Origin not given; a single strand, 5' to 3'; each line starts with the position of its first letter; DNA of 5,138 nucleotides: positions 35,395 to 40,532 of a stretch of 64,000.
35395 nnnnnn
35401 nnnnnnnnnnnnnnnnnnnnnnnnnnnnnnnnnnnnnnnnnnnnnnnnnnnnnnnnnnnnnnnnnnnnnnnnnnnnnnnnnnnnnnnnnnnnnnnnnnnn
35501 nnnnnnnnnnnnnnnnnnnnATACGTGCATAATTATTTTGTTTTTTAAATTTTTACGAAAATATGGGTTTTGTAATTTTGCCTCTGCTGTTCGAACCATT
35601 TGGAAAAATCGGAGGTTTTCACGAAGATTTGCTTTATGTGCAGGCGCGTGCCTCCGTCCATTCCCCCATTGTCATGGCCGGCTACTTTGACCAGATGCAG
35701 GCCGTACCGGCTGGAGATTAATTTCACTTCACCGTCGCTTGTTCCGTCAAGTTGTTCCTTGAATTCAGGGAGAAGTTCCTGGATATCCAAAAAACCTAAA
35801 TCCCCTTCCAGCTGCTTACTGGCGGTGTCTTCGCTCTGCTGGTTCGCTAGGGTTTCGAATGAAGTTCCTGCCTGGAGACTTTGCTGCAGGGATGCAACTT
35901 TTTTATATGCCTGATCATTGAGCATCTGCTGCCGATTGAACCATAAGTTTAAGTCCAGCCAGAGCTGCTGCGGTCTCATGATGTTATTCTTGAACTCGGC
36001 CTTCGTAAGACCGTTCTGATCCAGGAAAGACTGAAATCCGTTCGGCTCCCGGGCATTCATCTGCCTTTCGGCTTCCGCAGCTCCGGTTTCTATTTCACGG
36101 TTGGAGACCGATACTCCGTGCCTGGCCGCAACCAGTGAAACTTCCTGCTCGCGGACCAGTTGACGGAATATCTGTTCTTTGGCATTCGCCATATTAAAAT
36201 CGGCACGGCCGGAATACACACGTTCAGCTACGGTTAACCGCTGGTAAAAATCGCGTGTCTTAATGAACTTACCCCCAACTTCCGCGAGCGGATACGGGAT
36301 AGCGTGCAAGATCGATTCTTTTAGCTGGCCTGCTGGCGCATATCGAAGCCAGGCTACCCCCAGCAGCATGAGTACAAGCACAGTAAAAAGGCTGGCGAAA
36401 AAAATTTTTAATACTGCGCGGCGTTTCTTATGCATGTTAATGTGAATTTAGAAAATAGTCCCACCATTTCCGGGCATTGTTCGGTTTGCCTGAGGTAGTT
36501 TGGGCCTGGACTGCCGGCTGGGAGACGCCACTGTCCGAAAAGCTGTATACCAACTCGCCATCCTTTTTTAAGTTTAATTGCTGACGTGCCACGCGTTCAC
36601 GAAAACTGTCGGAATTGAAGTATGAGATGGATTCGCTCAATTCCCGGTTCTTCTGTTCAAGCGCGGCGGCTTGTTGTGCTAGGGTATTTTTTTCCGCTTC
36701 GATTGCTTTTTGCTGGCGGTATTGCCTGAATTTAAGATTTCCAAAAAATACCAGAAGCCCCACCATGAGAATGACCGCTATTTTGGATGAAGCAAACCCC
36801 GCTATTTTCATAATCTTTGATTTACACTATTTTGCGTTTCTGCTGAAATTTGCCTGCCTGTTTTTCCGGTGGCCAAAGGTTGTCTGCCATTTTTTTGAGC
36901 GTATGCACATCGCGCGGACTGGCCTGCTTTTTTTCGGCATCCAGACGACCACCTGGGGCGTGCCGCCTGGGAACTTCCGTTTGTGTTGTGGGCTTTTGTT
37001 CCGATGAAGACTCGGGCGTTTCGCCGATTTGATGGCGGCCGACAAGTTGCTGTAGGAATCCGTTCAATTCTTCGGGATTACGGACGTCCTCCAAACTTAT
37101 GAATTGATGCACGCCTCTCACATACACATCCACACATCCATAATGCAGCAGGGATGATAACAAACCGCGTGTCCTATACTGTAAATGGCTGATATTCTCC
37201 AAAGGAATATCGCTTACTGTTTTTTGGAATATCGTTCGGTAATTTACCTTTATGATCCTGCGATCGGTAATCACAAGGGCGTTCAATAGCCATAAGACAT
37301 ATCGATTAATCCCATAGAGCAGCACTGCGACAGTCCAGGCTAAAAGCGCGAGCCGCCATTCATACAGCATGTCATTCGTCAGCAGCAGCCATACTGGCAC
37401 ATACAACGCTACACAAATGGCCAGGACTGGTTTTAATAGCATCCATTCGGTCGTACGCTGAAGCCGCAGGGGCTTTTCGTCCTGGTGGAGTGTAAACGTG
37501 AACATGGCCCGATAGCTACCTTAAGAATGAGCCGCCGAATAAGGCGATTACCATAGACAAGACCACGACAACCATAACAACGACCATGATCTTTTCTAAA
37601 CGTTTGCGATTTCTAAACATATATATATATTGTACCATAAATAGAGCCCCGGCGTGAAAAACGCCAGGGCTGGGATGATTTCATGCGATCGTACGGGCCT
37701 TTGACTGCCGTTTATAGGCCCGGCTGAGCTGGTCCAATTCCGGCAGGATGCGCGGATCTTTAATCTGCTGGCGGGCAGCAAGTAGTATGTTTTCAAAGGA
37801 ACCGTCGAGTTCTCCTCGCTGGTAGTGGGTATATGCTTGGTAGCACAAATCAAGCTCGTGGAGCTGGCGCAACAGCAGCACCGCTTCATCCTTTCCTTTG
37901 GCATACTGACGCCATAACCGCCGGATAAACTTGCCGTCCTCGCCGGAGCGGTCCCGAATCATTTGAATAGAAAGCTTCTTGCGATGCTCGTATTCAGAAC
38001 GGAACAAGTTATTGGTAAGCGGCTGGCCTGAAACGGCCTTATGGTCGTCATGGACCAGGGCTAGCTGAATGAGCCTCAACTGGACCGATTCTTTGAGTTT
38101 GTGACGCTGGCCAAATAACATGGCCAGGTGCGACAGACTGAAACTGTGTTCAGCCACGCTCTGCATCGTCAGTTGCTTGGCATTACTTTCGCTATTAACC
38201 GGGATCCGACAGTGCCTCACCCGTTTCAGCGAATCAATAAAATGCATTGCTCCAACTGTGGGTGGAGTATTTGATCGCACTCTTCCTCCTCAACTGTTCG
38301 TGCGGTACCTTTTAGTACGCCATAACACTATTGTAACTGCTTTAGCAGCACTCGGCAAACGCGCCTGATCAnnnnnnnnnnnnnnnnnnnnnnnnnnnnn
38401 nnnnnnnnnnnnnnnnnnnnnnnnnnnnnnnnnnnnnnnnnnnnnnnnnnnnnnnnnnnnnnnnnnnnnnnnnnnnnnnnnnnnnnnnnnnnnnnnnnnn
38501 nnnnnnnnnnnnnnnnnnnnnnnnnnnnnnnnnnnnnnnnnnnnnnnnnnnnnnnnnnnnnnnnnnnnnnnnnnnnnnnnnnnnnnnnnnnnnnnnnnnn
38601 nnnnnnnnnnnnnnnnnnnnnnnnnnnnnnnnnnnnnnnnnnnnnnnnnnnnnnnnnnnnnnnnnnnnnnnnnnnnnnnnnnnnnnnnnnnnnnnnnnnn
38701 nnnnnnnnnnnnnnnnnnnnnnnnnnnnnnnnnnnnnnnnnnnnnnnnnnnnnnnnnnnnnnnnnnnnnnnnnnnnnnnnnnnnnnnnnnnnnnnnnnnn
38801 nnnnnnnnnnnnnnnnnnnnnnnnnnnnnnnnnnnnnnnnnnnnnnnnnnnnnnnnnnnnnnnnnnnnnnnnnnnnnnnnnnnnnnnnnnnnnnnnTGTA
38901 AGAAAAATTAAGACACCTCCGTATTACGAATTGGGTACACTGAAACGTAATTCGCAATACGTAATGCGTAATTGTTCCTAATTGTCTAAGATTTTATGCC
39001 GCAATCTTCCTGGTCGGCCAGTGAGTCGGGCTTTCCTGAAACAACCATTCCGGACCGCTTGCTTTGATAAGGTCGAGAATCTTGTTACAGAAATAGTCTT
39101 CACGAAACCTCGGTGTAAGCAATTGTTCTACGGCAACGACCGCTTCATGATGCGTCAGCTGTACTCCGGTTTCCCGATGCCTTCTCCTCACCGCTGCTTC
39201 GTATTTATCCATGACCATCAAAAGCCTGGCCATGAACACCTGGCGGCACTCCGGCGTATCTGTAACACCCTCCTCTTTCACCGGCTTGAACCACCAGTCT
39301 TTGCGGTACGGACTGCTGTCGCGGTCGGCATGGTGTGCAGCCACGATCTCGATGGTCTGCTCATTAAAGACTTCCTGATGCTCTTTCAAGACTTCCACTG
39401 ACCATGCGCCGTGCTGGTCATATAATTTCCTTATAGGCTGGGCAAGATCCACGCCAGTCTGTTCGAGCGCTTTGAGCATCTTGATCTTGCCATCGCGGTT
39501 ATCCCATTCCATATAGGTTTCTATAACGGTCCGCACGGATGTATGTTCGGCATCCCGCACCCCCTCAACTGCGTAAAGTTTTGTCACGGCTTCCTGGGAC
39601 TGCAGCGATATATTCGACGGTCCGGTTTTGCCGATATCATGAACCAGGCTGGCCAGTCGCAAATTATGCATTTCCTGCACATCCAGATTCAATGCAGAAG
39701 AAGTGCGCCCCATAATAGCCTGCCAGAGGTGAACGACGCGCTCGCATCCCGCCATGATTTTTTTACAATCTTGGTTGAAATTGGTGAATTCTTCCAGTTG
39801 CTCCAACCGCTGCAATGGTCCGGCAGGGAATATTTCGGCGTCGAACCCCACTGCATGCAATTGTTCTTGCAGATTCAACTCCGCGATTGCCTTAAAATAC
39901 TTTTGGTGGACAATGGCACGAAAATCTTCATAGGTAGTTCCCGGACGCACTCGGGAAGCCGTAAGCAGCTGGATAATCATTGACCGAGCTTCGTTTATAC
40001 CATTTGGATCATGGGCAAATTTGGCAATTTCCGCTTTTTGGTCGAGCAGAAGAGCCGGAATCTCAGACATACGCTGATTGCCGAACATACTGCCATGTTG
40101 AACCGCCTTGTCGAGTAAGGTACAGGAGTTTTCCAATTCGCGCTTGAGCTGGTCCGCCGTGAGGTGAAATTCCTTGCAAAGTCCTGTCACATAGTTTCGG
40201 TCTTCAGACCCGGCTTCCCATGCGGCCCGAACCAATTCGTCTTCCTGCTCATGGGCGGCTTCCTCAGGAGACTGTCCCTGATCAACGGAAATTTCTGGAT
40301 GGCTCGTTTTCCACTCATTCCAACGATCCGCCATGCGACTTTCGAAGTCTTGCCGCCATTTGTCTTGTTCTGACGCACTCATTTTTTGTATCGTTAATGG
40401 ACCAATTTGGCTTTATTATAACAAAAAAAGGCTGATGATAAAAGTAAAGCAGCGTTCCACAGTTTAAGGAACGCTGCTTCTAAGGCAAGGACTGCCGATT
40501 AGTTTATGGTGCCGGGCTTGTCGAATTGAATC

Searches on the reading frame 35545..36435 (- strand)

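Call 47: search_protein_families(library=pfam, proteins=[window:35545-36435:-], max_evalue=0.001)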
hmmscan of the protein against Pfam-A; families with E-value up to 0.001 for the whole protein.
window:35545-36435:- (296 aa): 5 families
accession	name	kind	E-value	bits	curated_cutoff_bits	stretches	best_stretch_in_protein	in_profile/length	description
PF13616.12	Rotamase_3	-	3.3e-16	60.3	22.5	1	169-252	29-113/116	PPIC-type PPIASE domain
PF00639.27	Rotamase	-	1.9e-14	54.8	21.7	1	174-251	16-95/97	PPIC-type PPIASE domain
PF13624.11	SurA_N_3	-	5.3e-11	43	27.2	1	4-153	8-153/162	SurA-like N-terminal domain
PF13623.11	SurA_N_2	-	5.8e-07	29.9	28.5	1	25-130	16-122/145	SurA-like N-terminal domain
PF09312.16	SurA_N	-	0.00093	19.8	30.8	1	86-152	43-108/118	SurA N-terminal domain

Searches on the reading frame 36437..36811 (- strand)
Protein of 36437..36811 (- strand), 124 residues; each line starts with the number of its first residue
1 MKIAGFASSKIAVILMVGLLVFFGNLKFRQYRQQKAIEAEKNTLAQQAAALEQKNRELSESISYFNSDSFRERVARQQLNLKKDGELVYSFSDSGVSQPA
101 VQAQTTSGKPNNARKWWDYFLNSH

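Call 47: search_protein_families(library=pfam, proteins=[window:36437-36811:-], max_evalue=0.001)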
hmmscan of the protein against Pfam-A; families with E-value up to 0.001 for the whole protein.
window:36437-36811:- (124 aa): 1 family
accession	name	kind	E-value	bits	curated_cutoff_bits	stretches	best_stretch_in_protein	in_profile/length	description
PF04977.20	DivIC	-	2.7e-11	43.6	28.9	1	17-93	5-79/80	Septum formation initiator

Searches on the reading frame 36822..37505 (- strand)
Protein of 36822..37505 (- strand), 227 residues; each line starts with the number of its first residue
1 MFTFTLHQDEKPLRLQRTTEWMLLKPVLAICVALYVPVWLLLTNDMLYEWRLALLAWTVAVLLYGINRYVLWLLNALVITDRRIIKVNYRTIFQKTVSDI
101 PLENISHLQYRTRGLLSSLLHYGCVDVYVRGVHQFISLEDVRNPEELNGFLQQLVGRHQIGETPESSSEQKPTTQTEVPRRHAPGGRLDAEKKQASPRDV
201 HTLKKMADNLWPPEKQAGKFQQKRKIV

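Call 47: search_protein_families(library=pfam, proteins=[window:36822-37505:-], max_evalue=0.001)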
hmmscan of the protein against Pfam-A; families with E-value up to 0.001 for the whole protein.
window:36822-37505:- (227 aa): 2 families
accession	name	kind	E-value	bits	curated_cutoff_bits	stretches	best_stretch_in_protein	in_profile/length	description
PF14470.12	bPH_3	-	0.00055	20.8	23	1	76-113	24-61/95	Bacterial PH domain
PF03703.20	bPH_2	-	0.0009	19.9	22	0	77-142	6-67/78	Bacterial PH domain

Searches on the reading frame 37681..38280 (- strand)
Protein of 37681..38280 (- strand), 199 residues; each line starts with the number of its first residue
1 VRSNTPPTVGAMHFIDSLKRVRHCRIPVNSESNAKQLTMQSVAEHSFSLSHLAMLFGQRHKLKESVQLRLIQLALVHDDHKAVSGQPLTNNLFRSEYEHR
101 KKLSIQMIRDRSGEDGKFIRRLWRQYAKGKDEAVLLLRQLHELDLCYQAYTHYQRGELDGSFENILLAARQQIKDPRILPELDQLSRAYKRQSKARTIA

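Call 47: search_protein_families(library=pfam, proteins=[window:37681-38280:-], max_evalue=0.001)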
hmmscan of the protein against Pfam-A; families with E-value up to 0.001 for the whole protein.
window:37681-38280:- (199 aa): 1 family
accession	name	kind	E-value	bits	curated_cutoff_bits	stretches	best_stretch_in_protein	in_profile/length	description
PF13023.12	HD_3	-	6.2e-09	36.4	22.5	1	38-155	19-137/165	HD domain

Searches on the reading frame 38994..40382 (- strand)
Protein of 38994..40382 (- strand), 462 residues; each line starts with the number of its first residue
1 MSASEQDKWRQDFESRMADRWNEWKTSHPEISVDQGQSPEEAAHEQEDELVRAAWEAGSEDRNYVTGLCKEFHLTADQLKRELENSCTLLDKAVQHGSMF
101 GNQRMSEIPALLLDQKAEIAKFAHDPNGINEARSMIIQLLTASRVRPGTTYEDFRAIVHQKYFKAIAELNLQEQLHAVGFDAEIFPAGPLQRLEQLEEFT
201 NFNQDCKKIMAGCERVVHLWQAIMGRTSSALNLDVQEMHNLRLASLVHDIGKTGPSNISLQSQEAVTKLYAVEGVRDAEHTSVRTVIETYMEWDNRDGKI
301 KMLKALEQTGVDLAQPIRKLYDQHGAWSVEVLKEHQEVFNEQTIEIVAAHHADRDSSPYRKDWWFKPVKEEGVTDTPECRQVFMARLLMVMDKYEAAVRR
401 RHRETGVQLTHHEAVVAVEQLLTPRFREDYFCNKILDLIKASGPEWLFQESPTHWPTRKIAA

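Call 34: search_protein_families(library=pfam, proteins=[window:38994-40382:-], max_evalue=0.001)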
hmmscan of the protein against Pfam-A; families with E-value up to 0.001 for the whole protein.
window:38994-40382:- (462 aa): 1 family
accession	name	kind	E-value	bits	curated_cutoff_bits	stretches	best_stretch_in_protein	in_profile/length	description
PF01966.28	HD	-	1.6e-06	28.9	22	0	237-283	23-71/116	HD domain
